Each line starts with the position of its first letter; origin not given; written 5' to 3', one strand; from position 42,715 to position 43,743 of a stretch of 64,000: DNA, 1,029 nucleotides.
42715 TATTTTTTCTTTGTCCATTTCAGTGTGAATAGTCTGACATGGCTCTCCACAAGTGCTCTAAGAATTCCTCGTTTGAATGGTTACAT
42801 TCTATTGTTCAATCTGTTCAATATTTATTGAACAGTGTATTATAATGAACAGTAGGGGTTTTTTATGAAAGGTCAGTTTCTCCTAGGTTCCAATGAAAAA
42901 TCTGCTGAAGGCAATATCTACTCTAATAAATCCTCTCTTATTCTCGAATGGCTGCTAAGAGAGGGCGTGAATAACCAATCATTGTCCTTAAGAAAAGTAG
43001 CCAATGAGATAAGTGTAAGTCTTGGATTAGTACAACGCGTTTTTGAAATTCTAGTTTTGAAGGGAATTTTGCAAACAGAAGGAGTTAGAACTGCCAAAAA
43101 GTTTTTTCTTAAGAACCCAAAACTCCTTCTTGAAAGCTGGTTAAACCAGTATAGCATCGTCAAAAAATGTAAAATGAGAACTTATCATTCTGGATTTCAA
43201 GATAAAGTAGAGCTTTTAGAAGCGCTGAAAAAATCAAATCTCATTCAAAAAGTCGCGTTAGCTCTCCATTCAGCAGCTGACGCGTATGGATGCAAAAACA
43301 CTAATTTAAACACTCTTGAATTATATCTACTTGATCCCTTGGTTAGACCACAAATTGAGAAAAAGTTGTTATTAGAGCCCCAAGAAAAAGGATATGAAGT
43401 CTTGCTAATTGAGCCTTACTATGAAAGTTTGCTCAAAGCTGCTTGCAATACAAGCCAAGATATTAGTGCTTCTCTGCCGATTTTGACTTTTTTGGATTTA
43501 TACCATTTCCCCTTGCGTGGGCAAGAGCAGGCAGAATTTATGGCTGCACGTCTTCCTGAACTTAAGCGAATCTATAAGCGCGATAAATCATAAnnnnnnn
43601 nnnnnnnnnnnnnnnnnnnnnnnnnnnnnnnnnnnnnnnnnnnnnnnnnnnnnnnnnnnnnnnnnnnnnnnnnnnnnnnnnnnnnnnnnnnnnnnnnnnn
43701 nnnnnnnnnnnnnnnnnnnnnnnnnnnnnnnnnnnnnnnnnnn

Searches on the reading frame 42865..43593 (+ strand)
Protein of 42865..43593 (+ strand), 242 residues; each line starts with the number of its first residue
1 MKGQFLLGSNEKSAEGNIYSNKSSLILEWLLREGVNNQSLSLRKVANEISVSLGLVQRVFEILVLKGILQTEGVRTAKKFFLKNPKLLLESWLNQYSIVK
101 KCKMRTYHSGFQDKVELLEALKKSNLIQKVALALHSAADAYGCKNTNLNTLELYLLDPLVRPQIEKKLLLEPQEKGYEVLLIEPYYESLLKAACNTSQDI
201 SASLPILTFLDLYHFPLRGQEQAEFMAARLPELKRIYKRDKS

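Call 3: search_protein_families(library=pfam, proteins=[window:42865-43593:+], max_evalue=10)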
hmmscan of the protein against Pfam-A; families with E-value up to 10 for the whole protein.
window:42865-43593:+ (242 aa): 3 families
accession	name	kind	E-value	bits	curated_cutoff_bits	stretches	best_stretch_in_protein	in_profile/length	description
PF09952.14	AbiEi_2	-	6.3e-05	23.8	21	1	83-226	3-137/143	Transcriptional regulator, AbiEi antitoxin, Type IV TA system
PF01418.23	HTH_6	-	0.0085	16.5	28.3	1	25-67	20-62/77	Helix-turn-helix domain, rpiR family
PF08100.18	Dimerisation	-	0.018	15.3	25.6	1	33-75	36-76/93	O-methyltransferase dimerisation domain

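Call 4: search_protein_families(library=padloc, proteins=[window:42865-43593:+], max_evalue=10)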
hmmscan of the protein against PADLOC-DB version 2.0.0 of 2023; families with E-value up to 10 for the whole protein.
window:42865-43593:+ (242 aa): 0 families

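Call 5: search_protein_families(library=ncbifam, proteins=[window:42865-43593:+], max_evalue=10)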
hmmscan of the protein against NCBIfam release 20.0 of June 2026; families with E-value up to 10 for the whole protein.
window:42865-43593:+ (242 aa): 3 families
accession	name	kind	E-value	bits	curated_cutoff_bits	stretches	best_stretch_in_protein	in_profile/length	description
NF040776.2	AlsR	equivalog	0.0013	17.8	400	1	20-101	16-94/279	transcriptional repressor AlsR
TIGR04176.1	MarR_EPS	equivalog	0.0094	16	88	1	31-78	10-57/105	MarR family EPS-associated transcriptional regulator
NF008458.0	PRK11337.1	equivalog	0.17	10.8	378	1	22-68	30-76/293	MurR/RpiR family transcriptional regulator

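Call 10: find_homologous_proteins(query=window:42865-43593:+)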
Query window:42865-43593:+ (242 aa): 976 proteins with E <= 0.001 among 3384 candidates; the best 120 are listed.
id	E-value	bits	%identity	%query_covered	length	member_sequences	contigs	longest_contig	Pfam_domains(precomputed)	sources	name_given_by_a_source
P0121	7.2e-151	518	100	100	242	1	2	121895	-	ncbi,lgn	-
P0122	3.1e-133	460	89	100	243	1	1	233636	PF09952.15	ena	-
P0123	3.9e-129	447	86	100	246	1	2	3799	PF09952.15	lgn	-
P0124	1.7e-128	445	87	100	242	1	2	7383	PF09952.15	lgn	-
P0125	1.9e-128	445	85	100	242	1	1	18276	-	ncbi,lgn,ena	-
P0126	2.8e-128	444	85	100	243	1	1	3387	PF09952.15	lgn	-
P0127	6.9e-128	443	86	100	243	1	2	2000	PF09952.15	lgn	-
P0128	1.7e-127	442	86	100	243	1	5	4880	PF09952.15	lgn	-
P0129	1.1e-125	436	83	100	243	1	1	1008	PF09952.15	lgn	-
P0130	5.4e-125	433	83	99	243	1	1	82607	PF09952.15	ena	-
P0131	6.5e-125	433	85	99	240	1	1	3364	PF09952.15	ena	-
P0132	1.1e-124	432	83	100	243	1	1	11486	PF09952.15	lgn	-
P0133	3.9e-124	431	84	100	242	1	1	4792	PF09952.15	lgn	-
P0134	1.0e-123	429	82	100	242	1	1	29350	PF09952.15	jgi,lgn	-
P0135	1.3e-123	429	82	100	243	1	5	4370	PF09952.15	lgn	-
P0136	1.8e-123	428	85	98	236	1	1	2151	PF09952.15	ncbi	ncbi:MAG: type IV toxin-antitoxin system AbiEi family antitoxin [bacterium]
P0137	2.8e-122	425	83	98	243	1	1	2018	PF09952.15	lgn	-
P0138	4.3e-122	424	83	100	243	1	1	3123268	PF09952.15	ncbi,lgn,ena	-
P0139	6.9e-122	423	82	100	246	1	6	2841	PF09952.15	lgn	-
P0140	9.8e-122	423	81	99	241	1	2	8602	PF09952.15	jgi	jgi:Transcriptional regulator, AbiEi antitoxin, Type IV TA system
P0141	1.0e-121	423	81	100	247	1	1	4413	PF09952.15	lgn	-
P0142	1.9e-121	422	81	100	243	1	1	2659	PF09952.15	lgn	-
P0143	2.9e-121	421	81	100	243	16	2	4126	PF09952.15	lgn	-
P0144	4.9e-121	420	82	100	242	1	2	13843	PF09952.15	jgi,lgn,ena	jgi:hypothetical protein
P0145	5.7e-121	420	82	100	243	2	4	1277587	PF09952.15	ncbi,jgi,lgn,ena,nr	ncbi:MAG: hypothetical protein BGO14_00170 [Chlamydiales bacterium 38-26]|nr:hypothetical protein [C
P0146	6.5e-121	420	81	100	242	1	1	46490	PF09952.15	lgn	-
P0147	2.4e-120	418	82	98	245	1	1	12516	PF09952.15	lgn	-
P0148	2.6e-120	418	80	100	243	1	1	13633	PF09952.15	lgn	-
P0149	2.9e-120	418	81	100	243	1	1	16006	PF09952.15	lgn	-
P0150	3.1e-120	418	79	100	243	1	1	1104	PF09952.15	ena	-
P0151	3.2e-120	418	82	100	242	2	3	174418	PF09952.15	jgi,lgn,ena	-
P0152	3.9e-120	418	79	100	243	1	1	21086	PF09952.15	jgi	jgi:hypothetical protein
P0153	5.2e-120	417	80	100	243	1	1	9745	PF09952.15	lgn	-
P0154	1.5e-119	416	80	99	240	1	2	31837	PF09952.15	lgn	-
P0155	3.2e-119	415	79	100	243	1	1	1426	PF09952.15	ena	-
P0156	5.8e-119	414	79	100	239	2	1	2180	PF09952.15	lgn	-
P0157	5.9e-119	414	80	100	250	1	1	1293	PF09952.15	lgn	-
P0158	7.3e-119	413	78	100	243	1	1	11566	PF09952.15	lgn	-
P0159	9.9e-119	413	80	100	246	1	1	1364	PF09952.15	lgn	-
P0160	1.0e-118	413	80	100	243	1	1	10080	PF09952.15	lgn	-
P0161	1.3e-118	413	80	100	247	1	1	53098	PF09952.15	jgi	jgi:DNA-binding transcriptional regulator YhcF (GntR family)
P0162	1.6e-118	412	80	99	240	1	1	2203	PF09952.15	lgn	-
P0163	1.6e-118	412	79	99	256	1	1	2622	PF09952.15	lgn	-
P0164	2.2e-118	412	80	100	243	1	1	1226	PF09952.15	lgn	-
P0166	5.2e-118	411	79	100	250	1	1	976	PF09952.15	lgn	-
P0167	6.0e-118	410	79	99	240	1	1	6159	PF09952.15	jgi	-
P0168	6.6e-118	410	79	100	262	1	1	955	PF09952.15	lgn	-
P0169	8.1e-118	410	80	100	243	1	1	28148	PF09952.15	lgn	-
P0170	8.4e-118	410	79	100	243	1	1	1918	PF09952.15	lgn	-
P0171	1.1e-117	410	78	100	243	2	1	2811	PF09952.15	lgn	-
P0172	1.1e-117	409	79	100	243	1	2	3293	PF09952.15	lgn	-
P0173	1.2e-117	409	80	99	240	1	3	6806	PF09952.15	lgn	-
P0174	1.6e-117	409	78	99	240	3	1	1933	PF09952.15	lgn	-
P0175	2.0e-117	409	78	99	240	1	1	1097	PF09952.15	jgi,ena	-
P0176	2.4e-117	408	79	99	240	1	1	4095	PF09952.15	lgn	-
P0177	3.3e-117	408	79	100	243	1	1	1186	PF09952.15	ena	-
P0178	4.2e-117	408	79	100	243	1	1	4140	PF09952.15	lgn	-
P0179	4.7e-117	407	77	100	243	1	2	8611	PF09952.15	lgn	-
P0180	7.7e-117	407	78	100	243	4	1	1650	PF09952.15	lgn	-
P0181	1.0e-116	406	79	100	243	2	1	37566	PF09952.15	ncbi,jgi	-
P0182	1.2e-116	406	78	100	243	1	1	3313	PF09952.15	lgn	-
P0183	1.5e-116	406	79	100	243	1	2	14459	PF09952.15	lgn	-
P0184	1.6e-116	406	76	100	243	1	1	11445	PF09952.15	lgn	-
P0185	1.9e-116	405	78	100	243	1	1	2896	PF09952.15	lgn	-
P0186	2.7e-116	405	79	100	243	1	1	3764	PF09952.15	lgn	-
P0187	2.8e-116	405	79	100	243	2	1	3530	PF09952.15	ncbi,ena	-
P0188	4.0e-116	404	77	100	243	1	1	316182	PF09952.15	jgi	jgi:hypothetical protein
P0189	4.4e-116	404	79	100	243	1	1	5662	PF09952.15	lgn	-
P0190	4.9e-116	404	79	100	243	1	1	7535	PF09952.15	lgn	-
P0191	5.1e-116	404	78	100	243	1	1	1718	PF09952.15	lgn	-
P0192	5.2e-116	404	76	100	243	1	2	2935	PF09952.15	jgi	jgi:hypothetical protein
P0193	5.3e-116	404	76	100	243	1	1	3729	PF09952.15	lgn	-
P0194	9.4e-116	403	79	100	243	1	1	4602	PF09952.15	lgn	-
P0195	1.8e-115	402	78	100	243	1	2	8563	PF09952.15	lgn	-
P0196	2.1e-115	402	76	100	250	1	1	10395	PF09952.15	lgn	-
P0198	2.2e-115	402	76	100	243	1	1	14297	PF09952.15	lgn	-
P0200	2.7e-115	402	77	100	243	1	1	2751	PF09952.15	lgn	-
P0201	5.6e-115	401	77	100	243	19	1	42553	PF09952.15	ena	-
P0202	6.4e-115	400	76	100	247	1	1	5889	PF09952.15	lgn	-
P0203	7.6e-115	400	76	100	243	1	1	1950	PF09952.15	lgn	-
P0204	8.4e-115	400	77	100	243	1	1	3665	PF09952.15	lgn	-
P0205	9.4e-115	400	76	100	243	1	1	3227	PF09952.15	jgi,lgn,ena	-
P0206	1.2e-114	400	77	100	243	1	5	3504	PF09952.15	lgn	-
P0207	1.3e-114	400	76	100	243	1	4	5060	PF09952.15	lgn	-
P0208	1.3e-114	399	75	100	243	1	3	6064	PF09952.15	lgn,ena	-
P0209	1.6e-114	399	76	100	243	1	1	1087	PF09952.15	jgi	jgi:hypothetical protein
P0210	1.8e-114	399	76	100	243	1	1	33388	PF09952.15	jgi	-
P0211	1.8e-114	399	77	100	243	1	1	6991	PF09952.15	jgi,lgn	jgi:hypothetical protein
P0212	1.9e-114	399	76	100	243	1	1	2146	PF09952.15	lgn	-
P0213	2.2e-114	399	75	100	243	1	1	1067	PF09952.15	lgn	-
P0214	2.7e-114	398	77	100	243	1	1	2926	PF09952.15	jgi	jgi:hypothetical protein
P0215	3.0e-114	398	76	100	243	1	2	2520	PF09952.15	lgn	-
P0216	3.1e-114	398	76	100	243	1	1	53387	PF09952.15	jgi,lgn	-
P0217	3.3e-114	398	75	100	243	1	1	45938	PF09952.15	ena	-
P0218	4.0e-114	398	75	100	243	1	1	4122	PF09952.15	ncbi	-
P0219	4.2e-114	398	77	99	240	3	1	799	PF09952.15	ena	-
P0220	4.4e-114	398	76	100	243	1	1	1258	PF09952.15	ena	-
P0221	4.9e-114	398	77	100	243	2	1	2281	PF09952.15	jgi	jgi:hypothetical protein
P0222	5.0e-114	398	75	100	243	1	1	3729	PF09952.15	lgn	-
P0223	5.2e-114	398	76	100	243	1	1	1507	PF09952.15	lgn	-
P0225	7.3e-114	397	76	100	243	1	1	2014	PF09952.15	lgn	-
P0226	7.4e-114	397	76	100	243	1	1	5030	PF09952.15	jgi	jgi:hypothetical protein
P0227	9.9e-114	397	76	100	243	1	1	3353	PF09952.15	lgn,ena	-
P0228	1.1e-113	397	76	100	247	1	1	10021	PF09952.15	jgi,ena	-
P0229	1.4e-113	396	75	100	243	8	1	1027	PF09952.15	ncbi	-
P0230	1.5e-113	396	76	100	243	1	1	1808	PF09952.15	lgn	-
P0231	1.5e-113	396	76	100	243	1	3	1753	PF09952.15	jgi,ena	-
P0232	1.6e-113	396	75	100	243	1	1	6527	PF09952.15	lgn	-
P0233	1.8e-113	396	76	100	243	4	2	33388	PF09952.15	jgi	-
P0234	1.8e-113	396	77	100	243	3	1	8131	PF09952.15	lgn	-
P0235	2.0e-113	396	75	100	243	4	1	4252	PF09952.15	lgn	-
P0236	2.3e-113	395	76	100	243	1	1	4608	PF09952.15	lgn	-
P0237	2.6e-113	395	76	100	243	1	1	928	PF09952.15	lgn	-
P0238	3.2e-113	395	75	100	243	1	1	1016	PF09952.15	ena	-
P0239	3.5e-113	395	77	100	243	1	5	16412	PF09952.15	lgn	-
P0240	3.5e-113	395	75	100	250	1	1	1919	PF09952.15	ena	-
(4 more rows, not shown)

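Call 83: search_protein_families(library=phrogs, proteins=[window:42865-43593:+], max_evalue=1)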
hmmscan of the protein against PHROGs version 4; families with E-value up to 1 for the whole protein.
window:42865-43593:+ (242 aa): 1 family
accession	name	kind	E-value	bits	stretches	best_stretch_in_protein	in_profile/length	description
phrog_142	-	moron, auxiliary metabolic gene and host takeover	0.31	12.2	1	36-102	23-94/116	Ren-like exclusion protein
